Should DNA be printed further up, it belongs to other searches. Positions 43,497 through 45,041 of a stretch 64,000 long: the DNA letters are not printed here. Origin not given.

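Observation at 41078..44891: KstD-like flavoprotein - NmrA-like reductase - cytochrome P450 operon next to KshA-like Rieske oxygenases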

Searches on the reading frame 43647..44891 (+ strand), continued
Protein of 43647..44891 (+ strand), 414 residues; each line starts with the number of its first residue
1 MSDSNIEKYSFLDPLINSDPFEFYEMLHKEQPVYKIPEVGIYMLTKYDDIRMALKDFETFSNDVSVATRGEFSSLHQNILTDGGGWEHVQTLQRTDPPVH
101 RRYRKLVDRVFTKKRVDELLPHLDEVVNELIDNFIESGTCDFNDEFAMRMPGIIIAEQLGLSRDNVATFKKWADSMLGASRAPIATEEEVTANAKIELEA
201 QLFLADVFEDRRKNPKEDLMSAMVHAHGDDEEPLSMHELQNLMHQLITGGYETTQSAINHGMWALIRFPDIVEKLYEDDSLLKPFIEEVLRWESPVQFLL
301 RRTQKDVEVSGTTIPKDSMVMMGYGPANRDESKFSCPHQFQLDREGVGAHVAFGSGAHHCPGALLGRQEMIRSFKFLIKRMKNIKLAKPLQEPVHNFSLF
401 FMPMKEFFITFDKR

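Call 55: find_encoding_contigs(protein=P0358, flank=10000, max_places=1)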
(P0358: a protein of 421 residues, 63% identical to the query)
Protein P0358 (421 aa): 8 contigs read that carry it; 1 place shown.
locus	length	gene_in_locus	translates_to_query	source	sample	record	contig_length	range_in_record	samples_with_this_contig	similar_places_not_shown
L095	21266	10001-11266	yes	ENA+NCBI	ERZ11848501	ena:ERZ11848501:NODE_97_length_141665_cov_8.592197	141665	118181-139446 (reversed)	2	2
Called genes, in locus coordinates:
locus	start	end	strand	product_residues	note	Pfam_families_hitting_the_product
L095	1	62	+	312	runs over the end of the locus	PF00685:Sulfotransfer_1 (weak), PF13469:Sulfotransfer_3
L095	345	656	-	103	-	-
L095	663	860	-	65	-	-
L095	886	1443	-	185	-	-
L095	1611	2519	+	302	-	PF08545:ACP_syn_III, PF08541:ACP_syn_III_C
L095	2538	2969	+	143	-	PF10604:Polyketide_cyc2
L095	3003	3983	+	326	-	PF00248:Aldo_ket_red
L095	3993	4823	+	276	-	PF00296:Bac_luciferase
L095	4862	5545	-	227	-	PF00106:adh_short, PF13561:adh_short_C2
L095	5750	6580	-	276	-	PF00378:ECH_1, PF16113:ECH_2, PF00378:ECH_1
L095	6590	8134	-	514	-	PF00501:AMP-binding, PF13193:AMP-binding_C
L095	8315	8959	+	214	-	PF02798:GST_N, PF13409:GST_N_2, PF13417:GST_N_3, PF22441:CLIC-like_N (weak), PF16865:GST_C_5 (weak), PF13410:GST_C_2 (weak)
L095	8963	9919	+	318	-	PF00248:Aldo_ket_red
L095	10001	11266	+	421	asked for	PF00067:p450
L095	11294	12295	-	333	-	PF00296:Bac_luciferase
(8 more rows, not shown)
